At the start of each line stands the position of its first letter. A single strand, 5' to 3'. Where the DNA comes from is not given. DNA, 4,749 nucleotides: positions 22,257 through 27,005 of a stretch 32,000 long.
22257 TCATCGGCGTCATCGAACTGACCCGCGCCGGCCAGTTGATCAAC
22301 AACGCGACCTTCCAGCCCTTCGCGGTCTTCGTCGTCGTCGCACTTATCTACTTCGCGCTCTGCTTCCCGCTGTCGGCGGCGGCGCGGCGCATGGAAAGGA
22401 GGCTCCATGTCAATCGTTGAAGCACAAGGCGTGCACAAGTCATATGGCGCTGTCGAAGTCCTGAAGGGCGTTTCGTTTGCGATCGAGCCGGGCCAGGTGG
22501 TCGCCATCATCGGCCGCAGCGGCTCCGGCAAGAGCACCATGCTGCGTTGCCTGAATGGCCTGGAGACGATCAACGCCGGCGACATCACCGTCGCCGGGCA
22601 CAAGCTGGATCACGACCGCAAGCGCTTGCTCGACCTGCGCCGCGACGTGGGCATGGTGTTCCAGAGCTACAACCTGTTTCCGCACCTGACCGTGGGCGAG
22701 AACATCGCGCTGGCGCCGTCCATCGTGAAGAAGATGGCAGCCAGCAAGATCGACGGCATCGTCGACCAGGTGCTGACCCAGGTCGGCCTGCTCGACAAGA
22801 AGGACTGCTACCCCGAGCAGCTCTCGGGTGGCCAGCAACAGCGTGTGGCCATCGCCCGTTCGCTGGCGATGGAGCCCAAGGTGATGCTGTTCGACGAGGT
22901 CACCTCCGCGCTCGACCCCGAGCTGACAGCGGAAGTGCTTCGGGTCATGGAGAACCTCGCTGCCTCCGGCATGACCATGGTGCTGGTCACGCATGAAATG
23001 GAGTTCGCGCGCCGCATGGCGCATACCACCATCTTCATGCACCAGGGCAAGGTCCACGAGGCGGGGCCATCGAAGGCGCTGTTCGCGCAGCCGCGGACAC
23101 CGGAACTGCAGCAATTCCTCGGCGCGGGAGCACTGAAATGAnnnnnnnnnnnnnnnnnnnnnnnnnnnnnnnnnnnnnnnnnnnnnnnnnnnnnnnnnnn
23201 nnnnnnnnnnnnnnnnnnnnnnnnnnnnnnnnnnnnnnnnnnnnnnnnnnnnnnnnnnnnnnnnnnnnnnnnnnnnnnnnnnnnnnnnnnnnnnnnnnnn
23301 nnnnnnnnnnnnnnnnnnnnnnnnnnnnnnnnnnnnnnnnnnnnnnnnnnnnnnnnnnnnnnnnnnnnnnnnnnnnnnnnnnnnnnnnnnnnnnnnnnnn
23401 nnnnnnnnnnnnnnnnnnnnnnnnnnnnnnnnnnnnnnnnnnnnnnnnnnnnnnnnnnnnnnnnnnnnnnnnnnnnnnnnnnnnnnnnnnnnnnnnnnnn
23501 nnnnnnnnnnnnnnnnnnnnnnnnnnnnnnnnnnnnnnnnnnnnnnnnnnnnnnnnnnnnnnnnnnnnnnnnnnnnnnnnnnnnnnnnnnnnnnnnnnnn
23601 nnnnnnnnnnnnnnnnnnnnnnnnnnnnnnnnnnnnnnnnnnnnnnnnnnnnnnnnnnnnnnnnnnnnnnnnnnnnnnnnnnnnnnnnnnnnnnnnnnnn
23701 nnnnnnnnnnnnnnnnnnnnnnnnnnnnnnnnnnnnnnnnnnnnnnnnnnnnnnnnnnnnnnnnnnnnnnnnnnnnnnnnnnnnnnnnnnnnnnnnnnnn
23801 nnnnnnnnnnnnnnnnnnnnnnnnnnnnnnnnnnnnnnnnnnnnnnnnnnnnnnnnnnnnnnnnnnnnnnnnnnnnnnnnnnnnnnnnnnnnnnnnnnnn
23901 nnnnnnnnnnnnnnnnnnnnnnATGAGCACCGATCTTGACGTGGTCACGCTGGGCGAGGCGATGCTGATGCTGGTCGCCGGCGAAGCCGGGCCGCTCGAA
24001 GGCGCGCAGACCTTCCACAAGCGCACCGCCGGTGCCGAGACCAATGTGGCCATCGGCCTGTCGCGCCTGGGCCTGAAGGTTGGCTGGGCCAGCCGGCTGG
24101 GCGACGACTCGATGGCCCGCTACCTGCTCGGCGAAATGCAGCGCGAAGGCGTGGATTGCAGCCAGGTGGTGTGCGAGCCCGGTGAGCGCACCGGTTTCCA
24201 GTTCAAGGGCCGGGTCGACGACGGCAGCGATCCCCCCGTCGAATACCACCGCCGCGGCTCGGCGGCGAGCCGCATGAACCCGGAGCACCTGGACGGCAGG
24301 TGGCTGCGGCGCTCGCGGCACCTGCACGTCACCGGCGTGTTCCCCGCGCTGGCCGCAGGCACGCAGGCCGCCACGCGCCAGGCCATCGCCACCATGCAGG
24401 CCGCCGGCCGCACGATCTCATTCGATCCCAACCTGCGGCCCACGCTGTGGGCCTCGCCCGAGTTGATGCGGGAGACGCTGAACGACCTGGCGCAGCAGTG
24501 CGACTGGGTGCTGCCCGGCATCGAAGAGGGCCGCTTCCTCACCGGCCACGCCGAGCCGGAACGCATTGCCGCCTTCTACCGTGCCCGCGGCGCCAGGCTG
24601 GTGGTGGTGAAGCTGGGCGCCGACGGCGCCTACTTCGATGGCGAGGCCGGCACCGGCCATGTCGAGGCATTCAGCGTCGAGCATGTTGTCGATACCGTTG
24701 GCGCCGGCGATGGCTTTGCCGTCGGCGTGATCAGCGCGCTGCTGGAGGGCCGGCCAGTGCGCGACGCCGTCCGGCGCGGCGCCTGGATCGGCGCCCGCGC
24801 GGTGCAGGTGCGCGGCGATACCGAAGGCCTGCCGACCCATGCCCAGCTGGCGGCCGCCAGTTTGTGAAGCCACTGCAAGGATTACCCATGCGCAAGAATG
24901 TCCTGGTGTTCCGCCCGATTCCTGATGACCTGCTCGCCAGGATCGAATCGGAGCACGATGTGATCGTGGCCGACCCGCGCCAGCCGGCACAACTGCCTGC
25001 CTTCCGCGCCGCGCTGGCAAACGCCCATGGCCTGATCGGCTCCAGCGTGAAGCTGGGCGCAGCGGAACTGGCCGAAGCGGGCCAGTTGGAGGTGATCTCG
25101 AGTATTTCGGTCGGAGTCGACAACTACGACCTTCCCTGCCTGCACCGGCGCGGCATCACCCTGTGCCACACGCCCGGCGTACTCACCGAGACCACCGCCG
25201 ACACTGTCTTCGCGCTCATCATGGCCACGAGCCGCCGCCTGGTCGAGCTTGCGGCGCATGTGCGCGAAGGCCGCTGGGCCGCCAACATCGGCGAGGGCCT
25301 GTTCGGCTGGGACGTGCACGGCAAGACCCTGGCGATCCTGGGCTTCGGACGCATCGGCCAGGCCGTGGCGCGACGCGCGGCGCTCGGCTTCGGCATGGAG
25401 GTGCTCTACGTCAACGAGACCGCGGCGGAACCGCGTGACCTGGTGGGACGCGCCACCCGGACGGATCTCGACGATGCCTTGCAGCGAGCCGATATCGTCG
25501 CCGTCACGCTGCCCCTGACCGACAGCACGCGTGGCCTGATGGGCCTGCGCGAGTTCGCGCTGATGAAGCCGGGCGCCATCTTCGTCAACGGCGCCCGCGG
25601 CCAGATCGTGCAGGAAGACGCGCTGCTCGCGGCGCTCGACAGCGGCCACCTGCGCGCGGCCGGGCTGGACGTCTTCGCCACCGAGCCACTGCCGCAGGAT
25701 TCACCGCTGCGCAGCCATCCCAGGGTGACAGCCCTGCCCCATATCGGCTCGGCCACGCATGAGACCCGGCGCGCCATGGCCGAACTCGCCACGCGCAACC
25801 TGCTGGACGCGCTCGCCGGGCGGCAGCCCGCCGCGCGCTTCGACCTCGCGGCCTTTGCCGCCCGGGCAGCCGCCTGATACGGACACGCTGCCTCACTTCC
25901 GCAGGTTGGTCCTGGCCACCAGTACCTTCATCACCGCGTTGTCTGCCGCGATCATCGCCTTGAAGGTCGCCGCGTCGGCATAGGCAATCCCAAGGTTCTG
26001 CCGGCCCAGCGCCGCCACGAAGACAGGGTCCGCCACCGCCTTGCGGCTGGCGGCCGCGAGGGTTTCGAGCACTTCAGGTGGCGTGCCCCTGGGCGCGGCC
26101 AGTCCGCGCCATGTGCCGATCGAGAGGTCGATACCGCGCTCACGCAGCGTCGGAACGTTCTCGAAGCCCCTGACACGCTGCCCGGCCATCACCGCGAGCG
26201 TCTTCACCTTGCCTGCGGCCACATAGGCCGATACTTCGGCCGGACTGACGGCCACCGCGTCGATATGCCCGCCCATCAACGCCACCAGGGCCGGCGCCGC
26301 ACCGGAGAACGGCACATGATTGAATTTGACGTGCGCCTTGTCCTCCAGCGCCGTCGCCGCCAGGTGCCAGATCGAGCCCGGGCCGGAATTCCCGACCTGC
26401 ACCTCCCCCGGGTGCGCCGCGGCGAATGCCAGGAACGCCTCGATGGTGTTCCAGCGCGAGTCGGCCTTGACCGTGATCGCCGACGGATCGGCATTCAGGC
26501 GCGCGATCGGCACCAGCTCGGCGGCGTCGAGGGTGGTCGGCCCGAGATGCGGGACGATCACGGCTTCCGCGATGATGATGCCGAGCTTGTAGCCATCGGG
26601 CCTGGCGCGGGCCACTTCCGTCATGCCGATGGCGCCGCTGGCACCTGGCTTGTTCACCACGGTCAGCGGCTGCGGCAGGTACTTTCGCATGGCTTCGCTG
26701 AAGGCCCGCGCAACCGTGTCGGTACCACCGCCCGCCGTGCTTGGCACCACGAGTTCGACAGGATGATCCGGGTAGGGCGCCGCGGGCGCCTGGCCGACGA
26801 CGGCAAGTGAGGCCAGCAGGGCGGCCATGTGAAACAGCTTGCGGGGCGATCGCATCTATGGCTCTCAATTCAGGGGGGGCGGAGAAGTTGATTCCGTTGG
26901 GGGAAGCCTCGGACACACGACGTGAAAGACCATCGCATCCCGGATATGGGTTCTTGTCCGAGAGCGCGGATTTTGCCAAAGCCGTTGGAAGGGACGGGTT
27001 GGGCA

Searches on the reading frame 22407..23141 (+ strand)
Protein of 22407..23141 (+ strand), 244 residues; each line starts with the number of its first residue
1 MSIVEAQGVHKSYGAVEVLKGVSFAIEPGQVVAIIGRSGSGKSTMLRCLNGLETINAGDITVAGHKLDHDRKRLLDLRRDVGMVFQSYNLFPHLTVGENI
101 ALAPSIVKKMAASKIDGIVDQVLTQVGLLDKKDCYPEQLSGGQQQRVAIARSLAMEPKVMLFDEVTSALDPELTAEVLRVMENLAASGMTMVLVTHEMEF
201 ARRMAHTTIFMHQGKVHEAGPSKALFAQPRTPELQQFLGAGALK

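Call 43: search_protein_families(library=pfam, proteins=[window:22407-23141:+], max_evalue=0.00001)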
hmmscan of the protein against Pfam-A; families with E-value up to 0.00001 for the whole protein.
window:22407-23141:+ (244 aa): 3 families
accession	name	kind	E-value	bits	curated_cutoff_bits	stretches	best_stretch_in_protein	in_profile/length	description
PF00005.33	ABC_tran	-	1.2e-37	130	25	1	19-167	1-137/137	ABC transporter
PF13304.12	AAA_21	-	5.7e-12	46.7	27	1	131-199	230-301/304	AAA domain, putative AbiEii toxin, Type IV TA system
PF02463.25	SMC_N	-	3.6e-09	36.8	40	1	114-211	112-213/220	RecF/RecN/SMC N terminal domain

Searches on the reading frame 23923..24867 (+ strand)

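Call 43: search_protein_families(library=pfam, proteins=[window:23923-24867:+], max_evalue=0.00001)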
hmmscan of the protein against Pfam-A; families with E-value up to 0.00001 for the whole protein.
window:23923-24867:+ (314 aa): 1 family
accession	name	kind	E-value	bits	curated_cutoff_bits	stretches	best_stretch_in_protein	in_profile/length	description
PF00294.29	PfkB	-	1.4e-56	192.5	25.8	1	6-305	3-301/302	pfkB family carbohydrate kinase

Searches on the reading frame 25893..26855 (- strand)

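Call 43: search_protein_families(library=pfam, proteins=[window:25893-26855:-], max_evalue=0.00001)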
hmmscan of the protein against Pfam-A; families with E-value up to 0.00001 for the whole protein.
window:25893-26855:- (320 aa): 1 family
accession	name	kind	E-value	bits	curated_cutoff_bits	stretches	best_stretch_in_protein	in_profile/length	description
PF03401.19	TctC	-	1.3e-54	186.1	27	1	48-317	1-273/274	Tripartite tricarboxylate transporter family receptor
